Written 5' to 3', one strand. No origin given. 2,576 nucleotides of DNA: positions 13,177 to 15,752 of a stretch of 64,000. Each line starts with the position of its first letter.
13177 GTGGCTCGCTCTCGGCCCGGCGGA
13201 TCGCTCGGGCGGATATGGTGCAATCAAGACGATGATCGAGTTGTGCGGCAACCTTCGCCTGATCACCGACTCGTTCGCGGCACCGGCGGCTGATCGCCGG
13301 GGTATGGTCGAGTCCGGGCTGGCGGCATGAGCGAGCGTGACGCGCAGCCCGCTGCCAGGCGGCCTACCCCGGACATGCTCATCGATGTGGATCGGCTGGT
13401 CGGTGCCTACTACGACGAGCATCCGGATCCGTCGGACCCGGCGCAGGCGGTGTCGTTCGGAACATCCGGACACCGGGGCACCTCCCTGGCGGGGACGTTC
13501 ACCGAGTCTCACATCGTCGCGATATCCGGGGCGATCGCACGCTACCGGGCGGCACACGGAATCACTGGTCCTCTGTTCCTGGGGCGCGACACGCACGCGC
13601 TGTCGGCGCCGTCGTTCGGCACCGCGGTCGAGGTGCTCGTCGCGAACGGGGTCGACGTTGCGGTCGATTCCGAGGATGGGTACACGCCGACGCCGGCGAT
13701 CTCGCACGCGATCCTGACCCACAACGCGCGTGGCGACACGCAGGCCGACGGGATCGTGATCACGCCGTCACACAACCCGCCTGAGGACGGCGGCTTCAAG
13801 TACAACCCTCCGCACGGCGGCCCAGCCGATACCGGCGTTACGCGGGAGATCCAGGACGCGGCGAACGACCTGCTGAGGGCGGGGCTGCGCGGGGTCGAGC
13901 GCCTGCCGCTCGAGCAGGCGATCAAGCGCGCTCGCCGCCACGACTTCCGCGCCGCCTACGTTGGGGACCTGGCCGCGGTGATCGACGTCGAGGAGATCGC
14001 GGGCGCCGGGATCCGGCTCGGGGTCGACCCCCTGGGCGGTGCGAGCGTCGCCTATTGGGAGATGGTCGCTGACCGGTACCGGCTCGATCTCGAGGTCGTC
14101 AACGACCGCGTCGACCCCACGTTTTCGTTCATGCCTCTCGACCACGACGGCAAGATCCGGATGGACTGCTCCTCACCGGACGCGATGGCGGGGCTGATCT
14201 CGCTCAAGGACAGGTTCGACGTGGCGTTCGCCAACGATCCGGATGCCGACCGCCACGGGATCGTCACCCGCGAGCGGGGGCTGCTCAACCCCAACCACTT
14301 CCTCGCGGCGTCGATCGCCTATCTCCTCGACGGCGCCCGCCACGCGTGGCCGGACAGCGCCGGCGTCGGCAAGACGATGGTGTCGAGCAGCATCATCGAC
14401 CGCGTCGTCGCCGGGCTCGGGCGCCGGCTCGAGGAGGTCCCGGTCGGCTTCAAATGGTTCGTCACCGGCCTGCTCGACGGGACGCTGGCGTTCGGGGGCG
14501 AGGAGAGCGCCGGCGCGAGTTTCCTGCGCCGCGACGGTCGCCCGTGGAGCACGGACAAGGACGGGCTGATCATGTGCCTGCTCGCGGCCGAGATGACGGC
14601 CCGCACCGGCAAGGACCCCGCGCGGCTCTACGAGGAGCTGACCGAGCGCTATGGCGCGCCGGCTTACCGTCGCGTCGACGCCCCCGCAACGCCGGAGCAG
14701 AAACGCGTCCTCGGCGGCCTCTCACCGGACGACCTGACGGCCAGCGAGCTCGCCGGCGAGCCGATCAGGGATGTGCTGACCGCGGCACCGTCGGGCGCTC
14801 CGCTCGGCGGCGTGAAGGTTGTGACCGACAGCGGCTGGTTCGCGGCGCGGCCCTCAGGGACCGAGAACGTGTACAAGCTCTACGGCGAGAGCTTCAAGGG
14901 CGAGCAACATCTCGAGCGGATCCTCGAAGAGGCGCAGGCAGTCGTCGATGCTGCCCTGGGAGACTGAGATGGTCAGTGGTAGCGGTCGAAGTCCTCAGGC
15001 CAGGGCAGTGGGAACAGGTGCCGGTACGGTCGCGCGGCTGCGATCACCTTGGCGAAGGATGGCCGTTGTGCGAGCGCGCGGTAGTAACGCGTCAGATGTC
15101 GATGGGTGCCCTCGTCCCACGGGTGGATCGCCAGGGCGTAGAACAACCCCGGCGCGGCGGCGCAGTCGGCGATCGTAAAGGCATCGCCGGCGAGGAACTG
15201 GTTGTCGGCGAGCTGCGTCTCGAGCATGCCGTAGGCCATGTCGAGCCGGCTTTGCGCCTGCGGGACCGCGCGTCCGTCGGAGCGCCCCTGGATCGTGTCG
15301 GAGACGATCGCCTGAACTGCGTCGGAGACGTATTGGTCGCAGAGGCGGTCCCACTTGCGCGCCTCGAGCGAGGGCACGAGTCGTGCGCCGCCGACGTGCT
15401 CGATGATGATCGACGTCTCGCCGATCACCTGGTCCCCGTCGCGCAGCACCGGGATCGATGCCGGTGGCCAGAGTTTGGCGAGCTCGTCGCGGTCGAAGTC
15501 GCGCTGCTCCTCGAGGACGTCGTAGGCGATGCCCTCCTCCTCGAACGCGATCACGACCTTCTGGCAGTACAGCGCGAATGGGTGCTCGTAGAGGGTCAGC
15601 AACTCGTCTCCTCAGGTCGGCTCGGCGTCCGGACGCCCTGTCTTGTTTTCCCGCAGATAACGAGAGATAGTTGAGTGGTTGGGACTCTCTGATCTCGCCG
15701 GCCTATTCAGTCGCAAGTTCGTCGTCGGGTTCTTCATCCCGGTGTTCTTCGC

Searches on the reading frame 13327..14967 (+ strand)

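Call 3: search_protein_families(library=pfam, proteins=[window:13327-14967:+], max_evalue=0.1)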
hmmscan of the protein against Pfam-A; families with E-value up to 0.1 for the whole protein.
window:13327-14967:+ (546 aa): 4 families
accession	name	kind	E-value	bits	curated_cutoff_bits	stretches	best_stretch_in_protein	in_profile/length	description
PF02878.22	PGM_PMM_I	-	1.7e-29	102.7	22.5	1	43-180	3-132/138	Phosphoglucomutase/phosphomannomutase, alpha/beta/alpha domain I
PF02880.22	PGM_PMM_III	-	2.3e-27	95.8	20.7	1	321-442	1-115/115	Phosphoglucomutase/phosphomannomutase, alpha/beta/alpha domain III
PF02879.22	PGM_PMM_II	-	3.2e-11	44.1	29.3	1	210-315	2-101/103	Phosphoglucomutase/phosphomannomutase, alpha/beta/alpha domain II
PF00408.26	PGM_PMM_IV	-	4.1e-06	27.2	23.1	1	492-535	22-64/68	Phosphoglucomutase/phosphomannomutase, C-terminal domain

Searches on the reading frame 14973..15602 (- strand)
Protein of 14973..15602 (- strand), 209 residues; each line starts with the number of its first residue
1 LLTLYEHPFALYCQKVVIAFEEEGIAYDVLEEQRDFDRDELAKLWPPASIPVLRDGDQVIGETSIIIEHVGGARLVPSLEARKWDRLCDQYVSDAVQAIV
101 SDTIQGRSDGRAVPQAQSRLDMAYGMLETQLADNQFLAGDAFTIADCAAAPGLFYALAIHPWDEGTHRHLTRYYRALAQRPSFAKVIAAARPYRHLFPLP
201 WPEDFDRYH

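Call 3: search_protein_families(library=pfam, proteins=[window:14973-15602:-], max_evalue=0.1)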
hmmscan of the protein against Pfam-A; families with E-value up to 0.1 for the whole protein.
window:14973-15602:- (209 aa): 7 families
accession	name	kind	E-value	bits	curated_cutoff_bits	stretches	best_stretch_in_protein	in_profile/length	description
PF13410.11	GST_C_2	-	1.7e-10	41.3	24.9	1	112-176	3-69/69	Glutathione S-transferase, C-terminal domain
PF13417.12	GST_N_3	-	2.3e-10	41.1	22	1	4-70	1-67/75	Glutathione S-transferase, N-terminal domain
PF00043.30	GST_C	-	2.7e-09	37.6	20.7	1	111-181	22-93/93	Glutathione S-transferase, C-terminal domain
PF13409.12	GST_N_2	-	1.5e-08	35.6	25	1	12-70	4-67/70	Glutathione S-transferase, N-terminal domain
PF02798.26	GST_N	-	2e-07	31.7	20.9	1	2-70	3-74/76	Glutathione S-transferase, N-terminal domain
PF14497.11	GST_C_3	-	0.0011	19.5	21.6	1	115-185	26-99/104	Glutathione S-transferase, C-terminal domain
PF17171.9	GST_C_6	-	0.1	12.8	28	0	123-149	4-30/64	Glutathione S-transferase, C-terminal domain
